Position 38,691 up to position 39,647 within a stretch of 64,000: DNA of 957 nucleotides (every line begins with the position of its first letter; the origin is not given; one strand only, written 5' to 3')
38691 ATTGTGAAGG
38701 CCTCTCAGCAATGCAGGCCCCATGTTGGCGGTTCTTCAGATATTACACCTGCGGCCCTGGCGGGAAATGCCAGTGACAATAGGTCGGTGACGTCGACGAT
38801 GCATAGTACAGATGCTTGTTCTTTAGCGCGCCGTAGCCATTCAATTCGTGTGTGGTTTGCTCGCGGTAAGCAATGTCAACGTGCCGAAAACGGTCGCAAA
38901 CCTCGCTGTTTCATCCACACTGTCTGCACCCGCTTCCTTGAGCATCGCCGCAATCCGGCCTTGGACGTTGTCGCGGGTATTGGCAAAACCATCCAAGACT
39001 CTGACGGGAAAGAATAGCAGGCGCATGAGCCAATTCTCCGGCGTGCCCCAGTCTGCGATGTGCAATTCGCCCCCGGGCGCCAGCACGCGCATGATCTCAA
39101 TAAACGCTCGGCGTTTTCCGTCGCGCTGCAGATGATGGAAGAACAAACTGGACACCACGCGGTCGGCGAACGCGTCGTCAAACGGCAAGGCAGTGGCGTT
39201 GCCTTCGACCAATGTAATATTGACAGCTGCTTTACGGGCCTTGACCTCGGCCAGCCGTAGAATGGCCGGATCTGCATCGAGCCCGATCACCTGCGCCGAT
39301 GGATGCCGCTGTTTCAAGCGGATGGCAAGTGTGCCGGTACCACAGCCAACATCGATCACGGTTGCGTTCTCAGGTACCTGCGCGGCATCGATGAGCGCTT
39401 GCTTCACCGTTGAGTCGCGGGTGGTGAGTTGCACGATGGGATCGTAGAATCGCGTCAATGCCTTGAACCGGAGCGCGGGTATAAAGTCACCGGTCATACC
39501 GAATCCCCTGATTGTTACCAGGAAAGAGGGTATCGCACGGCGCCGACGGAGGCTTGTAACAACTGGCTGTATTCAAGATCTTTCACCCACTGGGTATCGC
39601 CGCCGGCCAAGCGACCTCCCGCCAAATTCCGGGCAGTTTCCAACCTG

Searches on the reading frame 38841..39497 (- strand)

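Call 19: search_protein_families(library=pfam, proteins=[window:38841-39497:-])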
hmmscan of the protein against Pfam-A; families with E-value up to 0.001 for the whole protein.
window:38841-39497:- (218 aa): 16 families
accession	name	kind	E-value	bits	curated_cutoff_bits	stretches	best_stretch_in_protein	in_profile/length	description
PF13649.12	Methyltransf_25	-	1.2e-24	87.3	27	1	47-143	1-97/97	Methyltransferase domain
PF08241.18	Methyltransf_11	-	8.9e-22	78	21.2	1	48-146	1-94/95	Methyltransferase domain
PF13847.12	Methyltransf_31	-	2.3e-16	60.2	27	1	44-151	4-113/145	Methyltransferase domain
PF01209.24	Ubie_methyltran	-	2.4e-16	60.2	20.1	1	32-161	36-165/233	ubiE/COQ5 methyltransferase family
PF08242.18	Methyltransf_12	-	7.3e-14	52.7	30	1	48-145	1-98/98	Methyltransferase domain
PF05175.20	MTS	-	1.2e-10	41.8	23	1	34-147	22-138/170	Methyltransferase small domain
PF02390.23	Methyltransf_4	-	1.2e-09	38.3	24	1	44-148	2-116/173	Putative methyltransferase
PF13489.12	Methyltransf_23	-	1.4e-08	35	27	1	41-168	20-137/164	Methyltransferase domain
PF24675.1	NpmA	-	6.9e-07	29.2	60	1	31-105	11-90/214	16S rRNA (adenine(1408)-N(1))-methyltransferase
PF06325.19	PrmA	-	9.8e-06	25.7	22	1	41-97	159-215/296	Ribosomal protein L11 methyltransferase (PrmA)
PF01170.24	UPF0020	-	8.4e-05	22.8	22.3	0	33-116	18-127/197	RMKL-like, methyltransferase domain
PF13679.12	Methyltransf_32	-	0.00015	22.2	27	1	31-93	13-79/143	Methyltransferase domain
PF00398.26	RrnaAD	-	0.00019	21.1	24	1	27-102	14-86/263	Ribosomal RNA adenine dimethylase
PF05148.21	Methyltransf_8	-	0.0003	21.2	27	0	40-149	69-158/219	Hypothetical methyltransferase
PF02475.24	TRM5-TYW2_MTfase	-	0.00032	21.1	28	1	38-118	31-112/164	TRM5/TYW2 methyltransferase domain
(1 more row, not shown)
